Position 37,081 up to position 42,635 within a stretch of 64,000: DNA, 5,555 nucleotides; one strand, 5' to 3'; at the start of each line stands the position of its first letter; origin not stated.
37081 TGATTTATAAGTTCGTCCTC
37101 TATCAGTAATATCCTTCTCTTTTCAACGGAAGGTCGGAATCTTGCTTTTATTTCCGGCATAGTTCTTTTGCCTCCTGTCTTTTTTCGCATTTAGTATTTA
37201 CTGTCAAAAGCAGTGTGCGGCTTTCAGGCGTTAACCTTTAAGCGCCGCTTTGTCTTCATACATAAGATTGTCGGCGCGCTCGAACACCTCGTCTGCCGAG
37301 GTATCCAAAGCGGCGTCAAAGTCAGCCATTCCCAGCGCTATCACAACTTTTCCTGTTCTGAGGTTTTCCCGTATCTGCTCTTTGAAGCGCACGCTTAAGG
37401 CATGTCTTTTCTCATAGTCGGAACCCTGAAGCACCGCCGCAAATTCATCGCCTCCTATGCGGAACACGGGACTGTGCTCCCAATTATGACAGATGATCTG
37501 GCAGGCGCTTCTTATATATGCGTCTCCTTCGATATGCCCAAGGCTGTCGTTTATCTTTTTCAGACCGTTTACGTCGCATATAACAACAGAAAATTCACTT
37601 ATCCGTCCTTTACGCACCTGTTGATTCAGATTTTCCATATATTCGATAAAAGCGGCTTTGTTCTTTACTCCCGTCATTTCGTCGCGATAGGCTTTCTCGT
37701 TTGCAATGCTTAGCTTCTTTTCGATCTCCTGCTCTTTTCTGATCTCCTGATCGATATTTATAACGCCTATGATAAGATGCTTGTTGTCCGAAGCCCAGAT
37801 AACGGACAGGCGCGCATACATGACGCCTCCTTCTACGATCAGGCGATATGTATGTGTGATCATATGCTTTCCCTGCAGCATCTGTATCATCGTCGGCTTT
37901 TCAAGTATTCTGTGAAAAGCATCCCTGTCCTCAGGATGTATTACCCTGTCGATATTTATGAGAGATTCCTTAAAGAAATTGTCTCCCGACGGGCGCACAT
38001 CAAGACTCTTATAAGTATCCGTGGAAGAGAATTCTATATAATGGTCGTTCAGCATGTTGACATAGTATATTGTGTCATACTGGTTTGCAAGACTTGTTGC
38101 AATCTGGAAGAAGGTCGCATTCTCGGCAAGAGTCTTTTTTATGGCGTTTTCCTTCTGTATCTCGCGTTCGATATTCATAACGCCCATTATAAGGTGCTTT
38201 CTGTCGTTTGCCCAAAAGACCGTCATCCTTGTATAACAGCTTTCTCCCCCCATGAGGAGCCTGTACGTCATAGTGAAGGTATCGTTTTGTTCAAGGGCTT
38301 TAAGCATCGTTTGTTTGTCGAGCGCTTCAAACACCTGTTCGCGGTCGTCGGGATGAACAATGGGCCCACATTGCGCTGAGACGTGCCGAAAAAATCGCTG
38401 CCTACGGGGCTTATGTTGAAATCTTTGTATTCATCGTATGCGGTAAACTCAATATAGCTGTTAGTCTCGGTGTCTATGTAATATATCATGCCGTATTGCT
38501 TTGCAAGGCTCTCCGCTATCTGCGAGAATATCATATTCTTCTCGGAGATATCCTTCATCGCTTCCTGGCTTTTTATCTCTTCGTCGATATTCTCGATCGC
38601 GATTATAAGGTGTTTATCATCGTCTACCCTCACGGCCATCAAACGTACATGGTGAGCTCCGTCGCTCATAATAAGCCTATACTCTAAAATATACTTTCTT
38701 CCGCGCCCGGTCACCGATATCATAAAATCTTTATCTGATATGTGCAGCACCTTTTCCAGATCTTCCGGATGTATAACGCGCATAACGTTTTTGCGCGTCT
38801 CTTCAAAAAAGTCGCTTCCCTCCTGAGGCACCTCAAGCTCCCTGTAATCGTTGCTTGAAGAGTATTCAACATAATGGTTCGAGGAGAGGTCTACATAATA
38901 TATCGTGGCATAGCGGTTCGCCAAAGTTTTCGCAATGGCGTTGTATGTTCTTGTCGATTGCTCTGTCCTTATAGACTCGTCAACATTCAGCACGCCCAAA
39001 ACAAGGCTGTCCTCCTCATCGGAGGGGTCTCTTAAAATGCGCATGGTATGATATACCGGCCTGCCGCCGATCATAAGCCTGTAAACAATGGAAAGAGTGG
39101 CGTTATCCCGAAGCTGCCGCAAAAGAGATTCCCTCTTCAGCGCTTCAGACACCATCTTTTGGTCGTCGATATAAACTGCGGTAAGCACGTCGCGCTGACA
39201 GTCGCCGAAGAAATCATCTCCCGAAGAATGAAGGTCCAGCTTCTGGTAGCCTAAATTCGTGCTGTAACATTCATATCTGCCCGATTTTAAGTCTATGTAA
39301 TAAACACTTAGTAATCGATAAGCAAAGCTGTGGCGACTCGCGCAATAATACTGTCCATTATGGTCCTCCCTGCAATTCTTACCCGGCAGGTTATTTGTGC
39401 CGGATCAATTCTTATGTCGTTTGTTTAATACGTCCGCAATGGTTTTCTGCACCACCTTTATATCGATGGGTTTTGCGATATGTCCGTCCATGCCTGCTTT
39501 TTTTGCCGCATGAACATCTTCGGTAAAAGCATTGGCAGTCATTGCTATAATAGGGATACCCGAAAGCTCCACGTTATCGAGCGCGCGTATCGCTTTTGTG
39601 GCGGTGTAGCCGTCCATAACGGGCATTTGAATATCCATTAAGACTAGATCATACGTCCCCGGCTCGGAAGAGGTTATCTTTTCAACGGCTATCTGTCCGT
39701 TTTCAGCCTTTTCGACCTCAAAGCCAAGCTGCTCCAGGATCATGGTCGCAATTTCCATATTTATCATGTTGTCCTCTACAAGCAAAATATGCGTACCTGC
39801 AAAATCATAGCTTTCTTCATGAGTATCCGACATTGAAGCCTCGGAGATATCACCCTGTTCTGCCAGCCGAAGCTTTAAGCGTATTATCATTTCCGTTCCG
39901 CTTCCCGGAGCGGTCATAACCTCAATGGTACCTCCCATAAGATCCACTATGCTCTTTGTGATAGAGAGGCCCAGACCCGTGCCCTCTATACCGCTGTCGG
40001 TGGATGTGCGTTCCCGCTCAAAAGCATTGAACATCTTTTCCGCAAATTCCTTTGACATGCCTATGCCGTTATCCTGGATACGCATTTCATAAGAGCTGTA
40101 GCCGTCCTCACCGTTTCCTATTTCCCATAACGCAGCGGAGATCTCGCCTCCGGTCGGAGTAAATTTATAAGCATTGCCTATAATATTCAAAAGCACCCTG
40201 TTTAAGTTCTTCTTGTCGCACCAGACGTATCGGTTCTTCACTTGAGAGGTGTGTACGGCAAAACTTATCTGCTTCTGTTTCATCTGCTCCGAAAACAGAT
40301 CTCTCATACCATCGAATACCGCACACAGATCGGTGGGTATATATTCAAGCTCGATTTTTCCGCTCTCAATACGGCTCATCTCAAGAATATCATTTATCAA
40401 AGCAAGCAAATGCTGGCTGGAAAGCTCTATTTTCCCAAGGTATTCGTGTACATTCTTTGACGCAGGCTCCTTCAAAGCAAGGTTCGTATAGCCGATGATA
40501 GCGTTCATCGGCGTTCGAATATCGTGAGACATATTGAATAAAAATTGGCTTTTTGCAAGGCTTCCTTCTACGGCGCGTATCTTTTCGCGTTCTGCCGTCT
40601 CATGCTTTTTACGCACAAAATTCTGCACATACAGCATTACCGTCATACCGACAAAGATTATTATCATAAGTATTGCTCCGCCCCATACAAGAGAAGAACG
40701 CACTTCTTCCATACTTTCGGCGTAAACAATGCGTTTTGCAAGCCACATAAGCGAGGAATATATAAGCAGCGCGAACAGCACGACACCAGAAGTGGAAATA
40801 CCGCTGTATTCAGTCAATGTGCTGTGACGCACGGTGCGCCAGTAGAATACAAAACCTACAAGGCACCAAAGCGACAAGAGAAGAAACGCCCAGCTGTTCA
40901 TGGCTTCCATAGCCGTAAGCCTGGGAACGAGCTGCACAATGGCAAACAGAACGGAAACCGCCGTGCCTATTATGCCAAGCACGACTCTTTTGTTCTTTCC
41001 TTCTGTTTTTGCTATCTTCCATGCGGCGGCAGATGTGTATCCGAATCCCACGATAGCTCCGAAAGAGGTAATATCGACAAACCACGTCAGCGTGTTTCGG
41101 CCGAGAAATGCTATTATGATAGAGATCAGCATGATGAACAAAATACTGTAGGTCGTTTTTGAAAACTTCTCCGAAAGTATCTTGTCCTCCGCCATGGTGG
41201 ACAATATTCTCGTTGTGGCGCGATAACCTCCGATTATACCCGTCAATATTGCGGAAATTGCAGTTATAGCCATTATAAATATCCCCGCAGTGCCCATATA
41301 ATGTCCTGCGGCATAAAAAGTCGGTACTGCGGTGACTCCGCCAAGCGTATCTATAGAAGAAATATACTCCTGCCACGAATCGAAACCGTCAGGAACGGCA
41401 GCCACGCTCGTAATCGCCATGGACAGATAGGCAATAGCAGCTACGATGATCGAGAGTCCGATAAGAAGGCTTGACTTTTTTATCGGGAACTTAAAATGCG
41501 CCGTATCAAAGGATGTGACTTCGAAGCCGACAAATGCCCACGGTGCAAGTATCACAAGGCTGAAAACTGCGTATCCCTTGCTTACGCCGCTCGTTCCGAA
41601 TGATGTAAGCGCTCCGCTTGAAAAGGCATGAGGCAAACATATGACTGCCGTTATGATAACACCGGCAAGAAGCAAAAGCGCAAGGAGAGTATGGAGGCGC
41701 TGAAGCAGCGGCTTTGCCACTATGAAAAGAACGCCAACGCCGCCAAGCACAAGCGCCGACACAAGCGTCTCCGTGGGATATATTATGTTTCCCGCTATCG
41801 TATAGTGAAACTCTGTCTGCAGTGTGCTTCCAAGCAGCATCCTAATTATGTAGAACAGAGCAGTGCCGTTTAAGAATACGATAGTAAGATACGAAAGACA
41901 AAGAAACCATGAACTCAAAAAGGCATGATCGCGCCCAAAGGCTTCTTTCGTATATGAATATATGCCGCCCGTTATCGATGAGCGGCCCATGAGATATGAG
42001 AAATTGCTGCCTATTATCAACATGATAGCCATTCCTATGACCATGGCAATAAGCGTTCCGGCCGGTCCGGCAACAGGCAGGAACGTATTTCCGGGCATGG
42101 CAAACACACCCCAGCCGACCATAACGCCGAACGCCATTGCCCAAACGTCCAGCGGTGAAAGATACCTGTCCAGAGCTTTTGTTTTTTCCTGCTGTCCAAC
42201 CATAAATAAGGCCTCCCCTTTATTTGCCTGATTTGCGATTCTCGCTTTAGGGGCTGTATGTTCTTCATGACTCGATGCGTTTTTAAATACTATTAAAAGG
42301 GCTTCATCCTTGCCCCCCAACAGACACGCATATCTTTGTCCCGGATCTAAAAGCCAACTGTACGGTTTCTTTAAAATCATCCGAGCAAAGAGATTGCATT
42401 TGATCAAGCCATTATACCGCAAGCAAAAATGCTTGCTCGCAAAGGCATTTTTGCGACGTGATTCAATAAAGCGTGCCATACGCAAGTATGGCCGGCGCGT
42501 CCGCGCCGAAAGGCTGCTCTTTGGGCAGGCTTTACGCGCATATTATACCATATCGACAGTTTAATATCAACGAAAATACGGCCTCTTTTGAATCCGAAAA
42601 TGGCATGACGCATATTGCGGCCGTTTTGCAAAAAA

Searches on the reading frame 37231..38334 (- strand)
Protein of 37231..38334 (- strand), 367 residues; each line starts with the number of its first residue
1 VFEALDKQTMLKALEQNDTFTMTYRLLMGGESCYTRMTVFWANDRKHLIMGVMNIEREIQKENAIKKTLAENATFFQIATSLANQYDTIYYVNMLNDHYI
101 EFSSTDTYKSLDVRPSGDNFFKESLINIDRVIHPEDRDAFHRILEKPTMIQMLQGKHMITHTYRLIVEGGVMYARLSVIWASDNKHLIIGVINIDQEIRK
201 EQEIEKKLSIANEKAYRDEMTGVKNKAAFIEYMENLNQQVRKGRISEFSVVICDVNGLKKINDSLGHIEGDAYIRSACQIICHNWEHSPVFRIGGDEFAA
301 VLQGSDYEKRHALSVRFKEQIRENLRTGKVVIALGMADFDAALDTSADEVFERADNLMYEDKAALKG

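Call 100: search_protein_families(library=pfam, proteins=[window:37231-38334:-], max_evalue=0.00001)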
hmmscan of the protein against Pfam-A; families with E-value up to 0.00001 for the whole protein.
window:37231-38334:- (367 aa): 1 family
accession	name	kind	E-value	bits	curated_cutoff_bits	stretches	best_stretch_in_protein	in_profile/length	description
PF00990.26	GGDEF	-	1.9e-23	83.5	23.8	1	215-364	1-157/161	Diguanylate cyclase, GGDEF domain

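Call 101: search_protein_families(library=padloc, proteins=[window:37231-38334:-], max_evalue=0.00001)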
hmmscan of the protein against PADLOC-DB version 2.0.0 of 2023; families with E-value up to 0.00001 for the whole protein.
window:37231-38334:- (367 aa): 0 families

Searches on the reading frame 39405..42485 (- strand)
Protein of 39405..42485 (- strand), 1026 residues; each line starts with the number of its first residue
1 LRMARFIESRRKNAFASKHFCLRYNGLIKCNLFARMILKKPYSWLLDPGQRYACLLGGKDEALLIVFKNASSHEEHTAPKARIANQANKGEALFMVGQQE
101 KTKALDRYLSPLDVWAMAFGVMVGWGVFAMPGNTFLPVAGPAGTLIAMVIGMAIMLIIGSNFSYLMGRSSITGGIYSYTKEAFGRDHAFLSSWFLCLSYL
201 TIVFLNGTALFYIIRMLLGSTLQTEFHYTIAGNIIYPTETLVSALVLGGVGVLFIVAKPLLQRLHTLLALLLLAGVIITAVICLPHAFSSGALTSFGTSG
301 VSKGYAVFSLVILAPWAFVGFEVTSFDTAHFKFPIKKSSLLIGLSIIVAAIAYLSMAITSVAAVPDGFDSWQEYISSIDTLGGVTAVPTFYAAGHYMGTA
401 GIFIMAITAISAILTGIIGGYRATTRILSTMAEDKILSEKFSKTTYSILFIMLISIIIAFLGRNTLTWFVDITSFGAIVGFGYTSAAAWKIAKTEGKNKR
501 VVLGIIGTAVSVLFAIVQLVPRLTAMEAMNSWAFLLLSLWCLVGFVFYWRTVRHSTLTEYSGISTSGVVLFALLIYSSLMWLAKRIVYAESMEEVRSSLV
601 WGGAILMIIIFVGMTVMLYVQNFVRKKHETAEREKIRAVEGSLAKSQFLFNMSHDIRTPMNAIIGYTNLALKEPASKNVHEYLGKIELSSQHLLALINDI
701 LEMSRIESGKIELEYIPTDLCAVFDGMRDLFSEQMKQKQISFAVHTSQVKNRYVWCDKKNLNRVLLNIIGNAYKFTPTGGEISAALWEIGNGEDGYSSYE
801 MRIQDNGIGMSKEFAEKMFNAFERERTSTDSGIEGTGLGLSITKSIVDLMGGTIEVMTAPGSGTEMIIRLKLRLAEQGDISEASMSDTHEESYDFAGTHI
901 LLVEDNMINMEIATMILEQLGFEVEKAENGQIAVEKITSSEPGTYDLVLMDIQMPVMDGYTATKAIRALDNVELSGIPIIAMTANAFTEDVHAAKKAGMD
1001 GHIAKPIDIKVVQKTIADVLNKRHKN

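Call 100: search_protein_families(library=pfam, proteins=[window:39405-42485:-], max_evalue=0.00001)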
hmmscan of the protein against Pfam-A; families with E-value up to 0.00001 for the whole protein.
window:39405-42485:- (1026 aa): 4 families
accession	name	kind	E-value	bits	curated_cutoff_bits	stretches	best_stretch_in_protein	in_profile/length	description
PF00072.30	Response_reg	-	9.4e-25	87.4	30.2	1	900-1016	1-110/111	Response regulator receiver domain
PF02518.31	HATPase_c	-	2.2e-24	86.4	26.4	1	757-873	2-110/111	Histidine kinase-, DNA gyrase B-, and HSP90-like ATPase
PF13520.12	AA_permease_2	-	2.5e-19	70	27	1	109-527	1-415/427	Amino acid permease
PF00512.31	HisKA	-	8.4e-19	67.8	26.9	1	644-709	1-66/66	His Kinase A (phospho-acceptor) domain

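Call 101: search_protein_families(library=padloc, proteins=[window:39405-42485:-], max_evalue=0.00001)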
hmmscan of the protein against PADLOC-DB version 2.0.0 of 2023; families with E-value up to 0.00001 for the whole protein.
window:39405-42485:- (1026 aa): 1 family
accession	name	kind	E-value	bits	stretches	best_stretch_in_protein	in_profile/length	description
PDLC00405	SduA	-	2e-06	25.5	1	898-972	7-81/323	DUF4263 domain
